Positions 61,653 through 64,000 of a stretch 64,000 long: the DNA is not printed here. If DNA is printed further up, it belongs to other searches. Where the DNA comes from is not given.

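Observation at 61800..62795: RND permease fused to a long cytoplasmic coiled-coil and a winged-helix DNA-binding-like domain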

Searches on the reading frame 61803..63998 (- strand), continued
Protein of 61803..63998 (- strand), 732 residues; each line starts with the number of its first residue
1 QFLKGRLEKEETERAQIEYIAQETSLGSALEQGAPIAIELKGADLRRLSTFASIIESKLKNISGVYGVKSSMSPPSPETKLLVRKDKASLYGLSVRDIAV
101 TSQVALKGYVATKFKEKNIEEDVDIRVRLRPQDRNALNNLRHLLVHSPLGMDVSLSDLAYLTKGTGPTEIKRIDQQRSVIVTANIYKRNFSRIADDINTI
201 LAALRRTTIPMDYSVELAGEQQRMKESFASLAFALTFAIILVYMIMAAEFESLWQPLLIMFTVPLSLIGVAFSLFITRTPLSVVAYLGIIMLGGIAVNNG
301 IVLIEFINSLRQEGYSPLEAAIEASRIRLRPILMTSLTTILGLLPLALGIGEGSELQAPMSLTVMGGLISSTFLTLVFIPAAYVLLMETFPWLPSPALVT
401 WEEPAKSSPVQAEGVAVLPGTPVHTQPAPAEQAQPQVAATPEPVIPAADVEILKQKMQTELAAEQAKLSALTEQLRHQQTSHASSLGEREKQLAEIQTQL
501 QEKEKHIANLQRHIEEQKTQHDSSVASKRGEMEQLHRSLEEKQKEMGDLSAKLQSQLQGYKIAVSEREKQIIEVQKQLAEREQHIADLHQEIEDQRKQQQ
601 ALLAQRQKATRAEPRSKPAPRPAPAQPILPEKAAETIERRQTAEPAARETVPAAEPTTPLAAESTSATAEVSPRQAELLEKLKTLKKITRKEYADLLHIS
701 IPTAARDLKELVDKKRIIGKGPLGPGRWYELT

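Call 23: find_encoding_contigs(protein=P0119, flank=8000, max_places=1)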
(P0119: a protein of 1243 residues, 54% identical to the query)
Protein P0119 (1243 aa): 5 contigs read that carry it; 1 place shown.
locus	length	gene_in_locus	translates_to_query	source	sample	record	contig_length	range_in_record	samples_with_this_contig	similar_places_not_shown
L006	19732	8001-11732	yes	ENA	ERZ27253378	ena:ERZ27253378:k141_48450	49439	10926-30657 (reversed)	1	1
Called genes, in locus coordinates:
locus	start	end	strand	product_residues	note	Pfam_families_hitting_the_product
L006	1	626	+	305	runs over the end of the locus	PF01261:AP_endonuc_2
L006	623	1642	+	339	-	PF02568:ThiI, PF03054:tRNA_Me_trans, PF18297:NFACT-R_2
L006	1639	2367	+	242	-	PF06778:Chlor_dismutase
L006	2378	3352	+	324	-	PF01717:Meth_synt_2, PF08267:Meth_synt_1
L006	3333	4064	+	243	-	PF01988:VIT1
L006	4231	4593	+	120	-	-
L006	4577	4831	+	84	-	-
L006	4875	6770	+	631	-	PF02321:OEP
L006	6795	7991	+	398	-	PF25917:BSH_RND (weak), PF25973:BSH_CzcB (weak), PF25944:Beta-barrel_RND (weak), PF25954:Beta-barrel_RND_2, PF25967:RND-MFP_C (weak), PF25989:YknX_C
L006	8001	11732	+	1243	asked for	PF00873:ACR_tran, PF03176:MMPL (weak), PF08220:HTH_DeoR (weak)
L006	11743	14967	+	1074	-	PF00873:ACR_tran, PF02355:SecD_SecF_C (faint), PF00873:ACR_tran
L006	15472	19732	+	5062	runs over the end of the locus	?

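Call 72: search_protein_families(library=pfam, proteins=[L005:2985-3230:+, L006:4577-4828:+, L006:4231-4590:+, L005:14816-15991:+], max_evalue=1)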
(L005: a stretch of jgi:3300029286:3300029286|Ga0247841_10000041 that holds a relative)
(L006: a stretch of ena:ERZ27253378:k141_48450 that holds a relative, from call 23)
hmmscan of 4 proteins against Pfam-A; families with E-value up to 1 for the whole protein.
L005:2985-3230:+ (82 aa): 4 families
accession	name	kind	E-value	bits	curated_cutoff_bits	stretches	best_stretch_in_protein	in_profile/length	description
PF04298.18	Zn_peptidase_2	-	0.038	14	27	1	2-74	102-164/218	Putative neutral zinc metallopeptidase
PF17627.7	IncE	-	0.045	14.2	27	1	10-61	37-85/132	Inclusion membrane protein E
PF10745.14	DUF2530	-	0.082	13.6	25.5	1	25-63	23-61/77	Protein of unknown function (DUF2530)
PF20990.2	DUF2207_C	-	0.93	9.6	33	1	13-61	136-186/247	Predicted membrane protein (DUF2207) C-terminal domain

L006:4577-4828:+ (84 aa): 2 families
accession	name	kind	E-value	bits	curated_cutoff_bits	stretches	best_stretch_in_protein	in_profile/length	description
PF14802.11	TMEM192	-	0.15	11.6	25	1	5-63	17-74/236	TMEM192 family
PF16479.10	DUF5056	-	0.48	11.2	28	0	38-78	27-67/93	Domain of unknown function (DUF5056)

L006:4231-4590:+ (120 aa): 1 family
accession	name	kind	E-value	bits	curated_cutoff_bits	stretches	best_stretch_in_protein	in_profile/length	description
PF01363.27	FYVE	-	0.018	15.6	27.8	1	3-33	11-40/67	FYVE zinc finger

L005:14816-15991:+ (392 aa): 19 families
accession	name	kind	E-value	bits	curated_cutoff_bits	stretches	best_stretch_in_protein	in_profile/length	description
PF10473.14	CENP-F_leu_zip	-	8.5e-06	26.3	34.5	2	98-187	6-93/140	Leucine-rich repeats of kinetochore protein Cenp-F/LEK1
PF11932.13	DUF3450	-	0.002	17.9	32.6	1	38-125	22-109/241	Protein of unknown function (DUF3450)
PF07303.18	Occludin_ELL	-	0.0043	18.2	31.2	2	63-117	25-79/101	Occludin homology domain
PF16538.11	FlgT_C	-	0.005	17.7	27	1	330-356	2-28/77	Flagellar assembly protein T, C-terminal domain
PF07989.16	Cnn_1N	-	0.0078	16.8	28.5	1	113-159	25-70/74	Centrosomin N-terminal motif 1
PF13851.11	GAS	-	0.011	15.5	32.3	0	212-284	50-122/200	Growth-arrest specific micro-tubule binding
PF17675.6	APG6_N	-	0.016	16.1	45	1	46-123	9-88/132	Apg6 coiled-coil region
PF07888.16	CALCOCO1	-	0.018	14.4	36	1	60-283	73-273/496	Calcium binding and coiled-coil domain (CALCOCO1) like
PF25443.1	ANG-1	-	0.042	14.5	28.5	1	46-125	7-83/105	ANG-1-like domain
PF01920.25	Prefoldin_2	-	0.044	14.2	27.6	1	236-273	65-102/106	Prefoldin subunit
PF11559.13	ADIP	-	0.045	14.3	34.3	1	133-201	53-121/151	Afadin- and alpha -actinin-Binding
PF25764.1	KIF21A_4th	-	0.047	13.8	33.1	0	31-137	41-154/183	KIF21A-like domain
PF04859.17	DUF641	-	0.083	13.7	27.6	0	44-117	60-127/127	Plant protein of unknown function (DUF641)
PF19220.6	Rod_CreS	-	0.13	11.7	100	1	217-280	18-81/359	Crescentin, rod domain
PF23991.1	DUF7310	-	0.15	13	40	0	45-94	29-78/83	Coiled-coil region of unknown function (DUF7310)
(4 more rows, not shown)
